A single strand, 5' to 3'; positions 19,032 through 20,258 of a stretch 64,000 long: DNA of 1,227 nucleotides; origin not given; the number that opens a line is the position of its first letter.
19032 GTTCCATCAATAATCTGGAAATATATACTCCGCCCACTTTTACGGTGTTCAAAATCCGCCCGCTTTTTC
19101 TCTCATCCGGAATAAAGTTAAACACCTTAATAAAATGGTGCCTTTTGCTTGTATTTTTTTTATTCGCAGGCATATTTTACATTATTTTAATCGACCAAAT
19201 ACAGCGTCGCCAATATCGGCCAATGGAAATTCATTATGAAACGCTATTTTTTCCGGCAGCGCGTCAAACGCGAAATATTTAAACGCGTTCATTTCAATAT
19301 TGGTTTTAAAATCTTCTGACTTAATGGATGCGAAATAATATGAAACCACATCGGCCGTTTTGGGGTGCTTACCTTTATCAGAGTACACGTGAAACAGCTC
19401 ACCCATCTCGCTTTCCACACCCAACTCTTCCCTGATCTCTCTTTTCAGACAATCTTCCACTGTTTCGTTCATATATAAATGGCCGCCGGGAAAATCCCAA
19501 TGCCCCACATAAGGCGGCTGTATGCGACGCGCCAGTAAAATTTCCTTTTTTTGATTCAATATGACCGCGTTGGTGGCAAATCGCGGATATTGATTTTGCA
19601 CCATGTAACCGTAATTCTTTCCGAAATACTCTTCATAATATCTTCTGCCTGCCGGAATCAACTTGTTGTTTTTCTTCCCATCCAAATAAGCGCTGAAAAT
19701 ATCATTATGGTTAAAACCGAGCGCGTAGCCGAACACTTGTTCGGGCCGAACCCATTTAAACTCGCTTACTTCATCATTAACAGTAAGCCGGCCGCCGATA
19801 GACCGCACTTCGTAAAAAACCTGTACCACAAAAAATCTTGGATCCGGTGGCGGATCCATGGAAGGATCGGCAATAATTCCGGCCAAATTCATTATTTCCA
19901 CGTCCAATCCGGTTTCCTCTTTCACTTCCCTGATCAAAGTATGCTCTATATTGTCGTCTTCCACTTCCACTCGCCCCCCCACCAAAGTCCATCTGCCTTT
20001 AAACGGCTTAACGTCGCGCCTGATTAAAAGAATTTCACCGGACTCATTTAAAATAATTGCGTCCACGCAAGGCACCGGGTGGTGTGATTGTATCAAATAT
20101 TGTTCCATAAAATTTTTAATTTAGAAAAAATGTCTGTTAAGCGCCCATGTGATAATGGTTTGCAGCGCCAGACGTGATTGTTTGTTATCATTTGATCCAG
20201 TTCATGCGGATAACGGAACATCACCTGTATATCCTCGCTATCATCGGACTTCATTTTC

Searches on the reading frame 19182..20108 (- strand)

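Call 19: search_protein_families(library=pfam, proteins=[window:19182-20108:-], max_evalue=0.00001)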
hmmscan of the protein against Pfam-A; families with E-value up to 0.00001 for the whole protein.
window:19182-20108:- (308 aa): 3 families
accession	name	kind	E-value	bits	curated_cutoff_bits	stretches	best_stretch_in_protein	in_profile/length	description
PF00293.34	NUDIX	-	9.5e-45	152.3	21.1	2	13-125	4-118/134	NUDIX domain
PF14815.12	NUDIX_4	-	7.2e-11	42.3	35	0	181-245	3-68/113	NUDIX domain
PF22327.2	Nudt16-like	-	3.3e-10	40.6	27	0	200-276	31-108/161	U8 snoRNA-decapping enzyme-like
